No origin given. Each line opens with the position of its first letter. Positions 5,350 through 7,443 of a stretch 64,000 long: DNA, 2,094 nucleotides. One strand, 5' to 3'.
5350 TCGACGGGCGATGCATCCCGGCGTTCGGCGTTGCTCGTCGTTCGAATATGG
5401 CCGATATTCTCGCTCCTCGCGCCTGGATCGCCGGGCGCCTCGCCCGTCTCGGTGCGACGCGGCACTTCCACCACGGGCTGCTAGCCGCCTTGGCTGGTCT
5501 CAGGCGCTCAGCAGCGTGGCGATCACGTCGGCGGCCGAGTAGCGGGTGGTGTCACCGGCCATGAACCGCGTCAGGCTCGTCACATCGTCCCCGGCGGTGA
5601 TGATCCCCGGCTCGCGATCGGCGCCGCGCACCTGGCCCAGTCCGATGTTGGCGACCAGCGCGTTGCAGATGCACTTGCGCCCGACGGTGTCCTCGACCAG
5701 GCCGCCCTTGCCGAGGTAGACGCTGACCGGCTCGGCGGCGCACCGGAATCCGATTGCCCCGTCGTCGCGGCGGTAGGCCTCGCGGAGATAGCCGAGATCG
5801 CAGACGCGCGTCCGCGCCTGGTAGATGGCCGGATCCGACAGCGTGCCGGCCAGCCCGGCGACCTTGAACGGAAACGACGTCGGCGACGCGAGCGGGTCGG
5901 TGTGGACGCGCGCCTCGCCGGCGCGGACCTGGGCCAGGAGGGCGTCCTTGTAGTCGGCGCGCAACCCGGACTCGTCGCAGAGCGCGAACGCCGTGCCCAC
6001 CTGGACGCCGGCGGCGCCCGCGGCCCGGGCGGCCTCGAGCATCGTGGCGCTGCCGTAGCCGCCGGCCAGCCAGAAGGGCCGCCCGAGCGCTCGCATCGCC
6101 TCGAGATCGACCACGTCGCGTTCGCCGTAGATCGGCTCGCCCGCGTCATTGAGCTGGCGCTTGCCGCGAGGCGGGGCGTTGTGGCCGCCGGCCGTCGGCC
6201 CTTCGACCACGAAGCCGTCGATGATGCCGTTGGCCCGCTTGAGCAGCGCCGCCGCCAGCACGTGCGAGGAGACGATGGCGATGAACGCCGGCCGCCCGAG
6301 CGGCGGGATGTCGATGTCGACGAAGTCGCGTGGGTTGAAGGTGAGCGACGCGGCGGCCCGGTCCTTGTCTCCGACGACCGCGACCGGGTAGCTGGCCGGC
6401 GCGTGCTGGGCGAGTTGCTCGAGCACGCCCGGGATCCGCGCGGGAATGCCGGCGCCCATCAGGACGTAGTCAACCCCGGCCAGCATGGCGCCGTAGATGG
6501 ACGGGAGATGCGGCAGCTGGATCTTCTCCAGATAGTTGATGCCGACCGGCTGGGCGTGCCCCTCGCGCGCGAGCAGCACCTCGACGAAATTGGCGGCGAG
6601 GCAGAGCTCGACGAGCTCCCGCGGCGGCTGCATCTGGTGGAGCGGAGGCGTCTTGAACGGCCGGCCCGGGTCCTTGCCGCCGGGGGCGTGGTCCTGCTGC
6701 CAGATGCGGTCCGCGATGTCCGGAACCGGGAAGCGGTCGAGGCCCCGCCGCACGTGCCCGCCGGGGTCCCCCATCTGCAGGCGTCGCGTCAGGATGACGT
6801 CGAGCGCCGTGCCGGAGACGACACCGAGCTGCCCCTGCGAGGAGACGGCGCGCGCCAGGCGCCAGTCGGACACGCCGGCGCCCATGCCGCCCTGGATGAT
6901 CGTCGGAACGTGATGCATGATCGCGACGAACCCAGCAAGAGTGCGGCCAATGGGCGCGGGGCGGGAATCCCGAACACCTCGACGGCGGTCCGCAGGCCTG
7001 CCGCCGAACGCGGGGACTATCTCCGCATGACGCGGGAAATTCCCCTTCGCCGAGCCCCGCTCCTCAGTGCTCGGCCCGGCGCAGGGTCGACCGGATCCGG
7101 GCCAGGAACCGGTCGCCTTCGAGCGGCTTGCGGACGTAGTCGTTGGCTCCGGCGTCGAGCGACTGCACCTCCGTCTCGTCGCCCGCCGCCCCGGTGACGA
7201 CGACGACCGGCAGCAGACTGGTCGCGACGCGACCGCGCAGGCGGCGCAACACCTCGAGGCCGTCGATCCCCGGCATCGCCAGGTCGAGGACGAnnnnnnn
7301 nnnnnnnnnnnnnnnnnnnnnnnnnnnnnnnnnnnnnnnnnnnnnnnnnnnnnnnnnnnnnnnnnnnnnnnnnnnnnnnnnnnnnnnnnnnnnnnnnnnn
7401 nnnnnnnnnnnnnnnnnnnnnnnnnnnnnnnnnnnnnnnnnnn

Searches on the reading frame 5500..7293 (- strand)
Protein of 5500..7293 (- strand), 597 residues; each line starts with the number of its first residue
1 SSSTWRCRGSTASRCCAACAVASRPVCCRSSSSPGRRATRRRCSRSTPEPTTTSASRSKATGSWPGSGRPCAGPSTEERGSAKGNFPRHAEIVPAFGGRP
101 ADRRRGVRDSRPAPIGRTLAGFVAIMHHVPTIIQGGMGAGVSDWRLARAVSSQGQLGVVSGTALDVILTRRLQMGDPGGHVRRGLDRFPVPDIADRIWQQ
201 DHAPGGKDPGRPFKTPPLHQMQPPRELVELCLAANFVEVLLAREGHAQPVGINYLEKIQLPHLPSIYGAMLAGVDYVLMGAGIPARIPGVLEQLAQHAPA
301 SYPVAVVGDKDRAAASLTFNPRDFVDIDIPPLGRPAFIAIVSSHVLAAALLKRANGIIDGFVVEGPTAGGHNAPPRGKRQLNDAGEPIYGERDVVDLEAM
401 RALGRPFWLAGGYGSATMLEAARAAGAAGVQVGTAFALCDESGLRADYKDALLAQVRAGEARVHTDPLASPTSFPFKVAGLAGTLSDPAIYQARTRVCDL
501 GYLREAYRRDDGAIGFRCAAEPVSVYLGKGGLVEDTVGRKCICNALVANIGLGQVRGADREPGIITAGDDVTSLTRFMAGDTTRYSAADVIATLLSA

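Call 74: search_protein_families(library=pfam, proteins=[window:5500-7293:-], max_evalue=0.00001)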
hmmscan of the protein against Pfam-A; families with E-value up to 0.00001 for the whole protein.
window:5500-7293:- (597 aa): 1 family
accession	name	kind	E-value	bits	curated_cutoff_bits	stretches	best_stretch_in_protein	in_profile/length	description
PF03060.21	NMO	-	1.2e-16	61.5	28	1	337-453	139-242/331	Nitronate monooxygenase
